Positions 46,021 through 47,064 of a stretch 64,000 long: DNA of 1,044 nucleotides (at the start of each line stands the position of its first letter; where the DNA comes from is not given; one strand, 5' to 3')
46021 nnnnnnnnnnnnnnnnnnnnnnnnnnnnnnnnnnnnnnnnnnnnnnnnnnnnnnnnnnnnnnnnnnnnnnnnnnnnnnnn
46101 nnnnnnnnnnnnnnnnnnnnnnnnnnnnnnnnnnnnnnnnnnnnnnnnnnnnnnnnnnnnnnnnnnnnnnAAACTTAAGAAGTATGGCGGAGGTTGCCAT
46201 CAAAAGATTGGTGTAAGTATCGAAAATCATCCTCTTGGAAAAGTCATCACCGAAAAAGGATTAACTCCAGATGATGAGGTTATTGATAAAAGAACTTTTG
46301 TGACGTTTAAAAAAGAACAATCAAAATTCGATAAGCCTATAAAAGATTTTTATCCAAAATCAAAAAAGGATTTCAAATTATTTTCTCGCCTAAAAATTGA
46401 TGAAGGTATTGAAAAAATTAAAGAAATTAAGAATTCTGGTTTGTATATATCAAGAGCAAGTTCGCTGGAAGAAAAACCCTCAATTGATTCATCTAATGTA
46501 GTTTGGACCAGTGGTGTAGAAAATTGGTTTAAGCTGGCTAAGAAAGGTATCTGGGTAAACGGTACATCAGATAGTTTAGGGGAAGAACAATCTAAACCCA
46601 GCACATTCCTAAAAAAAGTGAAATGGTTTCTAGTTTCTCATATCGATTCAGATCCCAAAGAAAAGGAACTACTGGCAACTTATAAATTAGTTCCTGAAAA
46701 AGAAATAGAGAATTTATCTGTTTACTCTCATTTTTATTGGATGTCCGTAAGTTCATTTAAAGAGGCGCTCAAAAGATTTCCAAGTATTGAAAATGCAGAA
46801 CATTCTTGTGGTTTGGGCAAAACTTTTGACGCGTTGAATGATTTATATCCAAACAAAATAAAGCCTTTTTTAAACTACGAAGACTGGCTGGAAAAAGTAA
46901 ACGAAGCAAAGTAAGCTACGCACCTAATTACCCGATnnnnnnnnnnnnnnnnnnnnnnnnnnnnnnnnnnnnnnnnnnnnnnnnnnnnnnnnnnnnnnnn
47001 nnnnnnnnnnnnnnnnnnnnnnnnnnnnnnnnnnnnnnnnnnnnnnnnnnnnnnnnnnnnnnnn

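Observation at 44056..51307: All eight haem-biosynthesis steps in one 7.3-kb locus, entered through a Shemin-type ALA synthase in a gammaproteobacterial-type genome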

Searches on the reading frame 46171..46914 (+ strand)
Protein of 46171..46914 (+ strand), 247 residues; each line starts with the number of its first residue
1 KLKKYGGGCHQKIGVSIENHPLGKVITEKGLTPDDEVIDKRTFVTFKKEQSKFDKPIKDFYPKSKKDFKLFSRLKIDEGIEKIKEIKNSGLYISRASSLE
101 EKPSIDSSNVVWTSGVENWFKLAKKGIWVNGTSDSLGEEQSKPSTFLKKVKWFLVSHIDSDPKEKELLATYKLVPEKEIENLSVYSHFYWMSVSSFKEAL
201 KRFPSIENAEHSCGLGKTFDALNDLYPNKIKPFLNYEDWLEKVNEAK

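Call 17: search_protein_families(library=pfam, proteins=[window:46171-46914:+, window:46231-46911:+], max_evalue=10)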
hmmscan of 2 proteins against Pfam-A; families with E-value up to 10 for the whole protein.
window:46171-46914:+ (247 aa): 0 families

window:46231-46911:+ (227 aa): 0 families

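Call 19: find_homologous_proteins(query=window:46201-46911:+, max_evalue=0.001)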
Query window:46201-46911:+ (237 aa): 30 proteins with E <= 0.001 among 711 candidates.
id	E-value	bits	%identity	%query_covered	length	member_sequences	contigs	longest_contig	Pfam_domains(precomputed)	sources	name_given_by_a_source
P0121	9.7e-126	436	81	100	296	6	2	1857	-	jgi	jgi:hydroxymethylbilane synthase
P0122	7.8e-125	433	81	100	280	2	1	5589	-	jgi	jgi:hydroxymethylbilane synthase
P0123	4.0e-118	411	78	100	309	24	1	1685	-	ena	-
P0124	2.2e-116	405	78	100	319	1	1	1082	-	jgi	-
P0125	1.0e-108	380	83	88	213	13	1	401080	-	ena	-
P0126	1.3e-92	328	80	77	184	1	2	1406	-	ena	-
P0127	1.7e-83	298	83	66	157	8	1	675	-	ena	-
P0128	1.1e-78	282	86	61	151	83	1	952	-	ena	-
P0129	3.0e-62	228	45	98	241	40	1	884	-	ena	-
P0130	5.7e-59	217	77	56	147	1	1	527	-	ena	-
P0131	7.1e-59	217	45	100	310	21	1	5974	-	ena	-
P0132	1.2e-58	216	48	98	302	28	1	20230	-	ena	-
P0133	4.3e-52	195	41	98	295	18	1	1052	-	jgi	jgi:hydroxymethylbilane synthase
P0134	8.1e-52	194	41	98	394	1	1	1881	PF01379.26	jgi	jgi:hydroxymethylbilane synthase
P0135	4.1e-47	179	57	58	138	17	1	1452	-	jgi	-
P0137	1.4e-36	144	36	97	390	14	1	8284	PF01379.26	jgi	jgi:hydroxymethylbilane synthase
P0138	8.9e-36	141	40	97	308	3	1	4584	-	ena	-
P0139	1.2e-34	138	37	97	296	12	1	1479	-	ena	-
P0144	4.0e-26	110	33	99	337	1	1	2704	-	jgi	jgi:hydroxymethylbilane synthase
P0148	4.0e-19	87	31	89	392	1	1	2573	PF01379.26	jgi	jgi:hydroxymethylbilane synthase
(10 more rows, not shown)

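Call 28: predict_structure(alignment_id=A1)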
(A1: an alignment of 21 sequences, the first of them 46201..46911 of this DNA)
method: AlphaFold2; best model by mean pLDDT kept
length: 237 residues; sequences in the alignment: 21
mean_pLDDT: 84.0   pTM: 0.74
mean pLDDT of the five models: 84.0, 83.2, 82.8, 82.2, 82.1
residues with pLDDT >= 90: 88; 70-90: 121; 50-70: 24; < 50: 4
segments of 3 or more residues with pLDDT < 50: 125-127
pLDDT, mean of each block of 10 residues (from residue 1): 74 82 82 70 77 85 92 93 87 86 83 87 57 65 92 89 91 93 92 93 87 89 88 79
secondary structure, 60 per line:
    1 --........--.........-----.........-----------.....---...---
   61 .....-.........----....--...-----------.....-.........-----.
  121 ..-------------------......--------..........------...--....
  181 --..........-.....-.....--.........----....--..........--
elements in order: E3-10 E13-21 E27-35 E61-65 H67-75 E80-83 E100-104 H106-114 E120-122 E142-147 E156-165 E177-180 H183-192 H194-198 E200-204 H207-215 E220-223 H226-235

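Call 37: find_encoding_contigs(protein=P0137, flank=8000, max_places=3)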
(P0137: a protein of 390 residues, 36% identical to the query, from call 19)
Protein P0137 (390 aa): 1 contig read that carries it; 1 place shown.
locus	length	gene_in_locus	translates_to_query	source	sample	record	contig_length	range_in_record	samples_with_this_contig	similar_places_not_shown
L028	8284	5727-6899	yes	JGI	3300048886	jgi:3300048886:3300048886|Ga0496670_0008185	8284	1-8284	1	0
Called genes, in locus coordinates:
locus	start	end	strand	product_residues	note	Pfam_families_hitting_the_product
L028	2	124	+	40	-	?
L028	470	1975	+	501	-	PF13241:NAD_binding_7, PF10414:CysG_dimeriser, PF00590:TP_methylase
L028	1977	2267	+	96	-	PF11011:DUF2849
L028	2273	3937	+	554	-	PF03460:NIR_SIR_ferr, PF01077:NIR_SIR, PF03460:NIR_SIR_ferr, PF01077:NIR_SIR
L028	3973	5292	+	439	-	PF06073:DUF934, PF00970:FAD_binding_6 (faint)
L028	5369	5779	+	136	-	PF01379:Porphobil_deam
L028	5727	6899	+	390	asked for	PF01379:Porphobil_deam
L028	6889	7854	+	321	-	PF00490:ALAD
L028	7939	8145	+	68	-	PF09834:DUF2061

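Call 61: find_encoding_contigs(protein=P0132, flank=10000, max_places=2)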
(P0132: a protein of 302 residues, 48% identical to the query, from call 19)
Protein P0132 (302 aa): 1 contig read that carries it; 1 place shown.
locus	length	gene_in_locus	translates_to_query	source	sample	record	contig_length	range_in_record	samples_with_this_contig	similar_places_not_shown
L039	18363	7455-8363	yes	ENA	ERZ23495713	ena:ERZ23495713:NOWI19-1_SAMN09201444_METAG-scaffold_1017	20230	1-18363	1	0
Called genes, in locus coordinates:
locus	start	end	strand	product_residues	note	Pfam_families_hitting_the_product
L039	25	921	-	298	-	PF04055:Radical_SAM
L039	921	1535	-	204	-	PF21948:LplA-B_cat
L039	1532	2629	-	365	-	PF03480:DctP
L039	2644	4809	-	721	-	PF00580:UvrD-helicase, PF13245:AAA_19, PF13361:UvrD_C, PF13538:UvrD_C_2 (weak), PF21196:PcrA_UvrD_tudor (faint)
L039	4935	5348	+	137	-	PF03819:MazG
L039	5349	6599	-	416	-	PF00155:Aminotran_1_2, PF01053:Cys_Met_Meta_PP (weak)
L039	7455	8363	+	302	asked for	-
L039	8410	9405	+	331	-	PF00490:ALAD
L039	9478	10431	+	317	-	PF01208:URO-D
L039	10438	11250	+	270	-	PF01218:Coprogen_oxidas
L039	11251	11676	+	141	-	PF03653:UPF0093, PF05425:CopD (weak)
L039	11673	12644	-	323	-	PF13483:Lactamase_B_3, PF12706:Lactamase_B_2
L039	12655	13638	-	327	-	PF00248:Aldo_ket_red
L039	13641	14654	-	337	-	PF01073:3Beta_HSD, PF01370:Epimerase, PF02719:Polysacc_synt_2, PF05368:NmrA (weak), PF07993:NAD_binding_4, PF08659:KR (faint), PF13460:NAD_binding_10, PF16363:GDP_Man_Dehyd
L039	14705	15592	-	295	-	PF01292:Ni_hydr_CYTB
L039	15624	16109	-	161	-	-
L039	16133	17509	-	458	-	PF03055:RPE65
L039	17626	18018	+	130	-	PF19762:DUF6249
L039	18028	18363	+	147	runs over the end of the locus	-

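Call 62: find_encoding_contigs(protein=P0148, flank=10000, max_places=2)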
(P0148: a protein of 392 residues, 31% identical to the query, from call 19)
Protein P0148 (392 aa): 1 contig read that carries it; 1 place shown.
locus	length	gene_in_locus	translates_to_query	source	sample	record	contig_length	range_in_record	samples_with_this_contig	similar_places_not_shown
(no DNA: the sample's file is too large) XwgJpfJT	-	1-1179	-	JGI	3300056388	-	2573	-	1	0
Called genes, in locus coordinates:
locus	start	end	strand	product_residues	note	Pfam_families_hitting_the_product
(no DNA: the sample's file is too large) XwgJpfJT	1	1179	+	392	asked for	PF01379:Porphobil_deam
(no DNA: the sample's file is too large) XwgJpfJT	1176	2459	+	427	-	PF00202:Aminotran_3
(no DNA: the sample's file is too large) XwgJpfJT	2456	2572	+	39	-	?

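Call 63: find_encoding_contigs(protein=P0138, flank=10000, max_places=2)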
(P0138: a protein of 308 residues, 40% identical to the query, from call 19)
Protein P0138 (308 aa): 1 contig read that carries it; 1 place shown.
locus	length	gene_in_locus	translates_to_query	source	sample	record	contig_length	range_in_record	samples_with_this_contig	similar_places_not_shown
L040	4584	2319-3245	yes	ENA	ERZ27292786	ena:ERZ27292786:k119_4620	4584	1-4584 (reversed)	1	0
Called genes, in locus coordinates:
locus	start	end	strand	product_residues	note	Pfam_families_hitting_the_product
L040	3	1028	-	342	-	?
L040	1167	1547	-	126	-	PF02675:AdoMet_dc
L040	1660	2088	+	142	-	PF01379:Porphobil_deam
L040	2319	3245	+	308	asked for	-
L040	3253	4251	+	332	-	PF01208:URO-D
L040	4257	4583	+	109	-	?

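Call 92: fold_search(model_id=the predicted structure, library=pdb)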
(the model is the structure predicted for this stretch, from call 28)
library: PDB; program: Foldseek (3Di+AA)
matches with E <= 10: 487; with E <= 0.001: 1
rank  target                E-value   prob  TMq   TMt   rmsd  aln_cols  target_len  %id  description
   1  3d8r                  5.8e-04  0.99  0.28  0.26  11.4       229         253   10  Thermus thermophilus Uroporphyrinogen III Synthase (released 2008-08-05)
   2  3d8t_B                1.6e-03  1.00  0.36  0.35   6.9       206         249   10  Thermus thermophilus Uroporphyrinogen III Synthase (released 2008-08-12)
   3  3d8t_A                2.7e-03  0.99  0.37  0.35   7.8       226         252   12  Thermus thermophilus Uroporphyrinogen III Synthase (released 2008-08-12)
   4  1wd7_B                3.7e-03  0.99  0.38  0.36   7.4       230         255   12  Crystal Structure of Uroporphyrinogen III Synthase from an Extremely Thermophilic Bacterium Thermus thermophilus HB8 ( (released 2004-11-12)
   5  3d8s                  5.6e-03  0.98  0.38  0.36   7.3       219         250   10  Thermus thermophilus Uroporphyrinogen III Synthase (released 2008-08-05)
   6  2hk9_B                3.3e-01  0.15  0.23  0.21  18.7       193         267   12  Crystal structure of shikimate dehydrogenase from aquifex aeolicus in complex with shikimate and NADP+ at 2.2 angstrom (released 2007-06-19)
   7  1vmd_A                3.5e-01  0.12  0.20  0.28  16.7       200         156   12  Crystal structure of Methylglyoxal synthase (TM1185) from Thermotoga maritima at 2.06 A resolution (released 2004-09-28)
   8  5x6z_D                5.3e-01  0.30  0.22  0.08   6.6       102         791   15  Crystal structure of Rice Dwarf Virus P5 in complex with GTP and GDP (released 2018-02-28)
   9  2iz5_B                6.3e-01  0.11  0.22  0.30  14.2       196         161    9  FUNCTION AND STRUCTURE OF THE MOLYBDENUM COFACTOR CARRIER PROTEIN MCP FROM CHLAMYDOMONAS REINHARDTII (released 2006-07-26)
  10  4a27_B                6.3e-01  0.06  0.18  0.15  17.9       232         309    8  Crystal structure of human synaptic vesicle membrane protein VAT-1 homolog-like protein (released 2011-10-19)
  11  6v3q_A                6.7e-01  0.06  0.17  0.17  17.8       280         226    8  Crystal Structure of the Metallo-beta-Lactamase FIM-1 from Pseudomonas aeruginosa in the Mono-Zinc Form (released 2020-01-15)
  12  6f2c_A                7.1e-01  0.14  0.19  0.34  15.2       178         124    7  Methylglyoxal synthase MgsA from Bacillus subtilis (released 2018-03-07)
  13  2iz5_A                7.6e-01  0.10  0.22  0.31  14.3       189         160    9  FUNCTION AND STRUCTURE OF THE MOLYBDENUM COFACTOR CARRIER PROTEIN MCP FROM CHLAMYDOMONAS REINHARDTII (released 2006-07-26)
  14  4qtt_B                9.1e-01  0.08  0.18  0.23  15.9       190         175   10  Structure of S. cerevisiae Bud23-Trm112 complex involved in formation of m7G1575 on 18S rRNA (apo-form) (released 2014-12-24)
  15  2ckd_B                9.6e-01  0.25  0.23  0.19   4.6        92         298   10  Crystal structure of ML2640 from Mycobacterium leprae (released 2007-05-29)
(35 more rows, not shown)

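Call 93: find_encoding_contigs(protein=P0131, flank=10000, max_places=2)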
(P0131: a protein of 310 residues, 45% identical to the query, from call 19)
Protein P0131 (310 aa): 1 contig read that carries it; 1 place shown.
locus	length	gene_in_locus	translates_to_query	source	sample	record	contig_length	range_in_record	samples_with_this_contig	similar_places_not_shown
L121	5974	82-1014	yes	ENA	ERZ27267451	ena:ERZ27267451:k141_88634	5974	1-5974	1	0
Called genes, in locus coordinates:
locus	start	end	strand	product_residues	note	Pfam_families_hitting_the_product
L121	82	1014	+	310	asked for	-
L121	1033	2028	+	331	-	PF00490:ALAD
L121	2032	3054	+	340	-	PF01208:URO-D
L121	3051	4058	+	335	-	PF00762:Ferrochelatase, PF01903:CbiX (faint)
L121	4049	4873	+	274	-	PF01218:Coprogen_oxidas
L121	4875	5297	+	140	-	PF03653:UPF0093, PF05425:CopD (weak)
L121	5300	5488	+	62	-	-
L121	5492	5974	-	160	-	?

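Call 94: find_encoding_contigs(protein=P0144, flank=10000, max_places=2)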
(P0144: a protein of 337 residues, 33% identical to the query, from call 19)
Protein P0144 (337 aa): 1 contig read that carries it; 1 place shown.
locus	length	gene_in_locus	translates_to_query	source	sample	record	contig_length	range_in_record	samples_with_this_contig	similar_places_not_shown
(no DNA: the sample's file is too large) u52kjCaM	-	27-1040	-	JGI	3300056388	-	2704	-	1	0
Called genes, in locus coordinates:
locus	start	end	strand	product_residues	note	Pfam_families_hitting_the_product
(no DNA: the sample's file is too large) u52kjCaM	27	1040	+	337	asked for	-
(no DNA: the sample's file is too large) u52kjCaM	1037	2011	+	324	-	PF00490:ALAD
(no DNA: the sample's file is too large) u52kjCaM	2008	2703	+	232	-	?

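Call 95: find_encoding_contigs(protein=P0134, flank=10000, max_places=2)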
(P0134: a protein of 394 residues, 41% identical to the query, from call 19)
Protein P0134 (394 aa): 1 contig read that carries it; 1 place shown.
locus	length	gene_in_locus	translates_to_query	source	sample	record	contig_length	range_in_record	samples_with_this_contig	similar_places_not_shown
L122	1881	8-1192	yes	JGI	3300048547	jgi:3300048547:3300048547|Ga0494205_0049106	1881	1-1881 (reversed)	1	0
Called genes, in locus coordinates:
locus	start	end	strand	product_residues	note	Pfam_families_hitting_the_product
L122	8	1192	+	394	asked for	PF01379:Porphobil_deam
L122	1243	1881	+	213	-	?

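Call 96: find_encoding_contigs(protein=P0139, flank=10000, max_places=2)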
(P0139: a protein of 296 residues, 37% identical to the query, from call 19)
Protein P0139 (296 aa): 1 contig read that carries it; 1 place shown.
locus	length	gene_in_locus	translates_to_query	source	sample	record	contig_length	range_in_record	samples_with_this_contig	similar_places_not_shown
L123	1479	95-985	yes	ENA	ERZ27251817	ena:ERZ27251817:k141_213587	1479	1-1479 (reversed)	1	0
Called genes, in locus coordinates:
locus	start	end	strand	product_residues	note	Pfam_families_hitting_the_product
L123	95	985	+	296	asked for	-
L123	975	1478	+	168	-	?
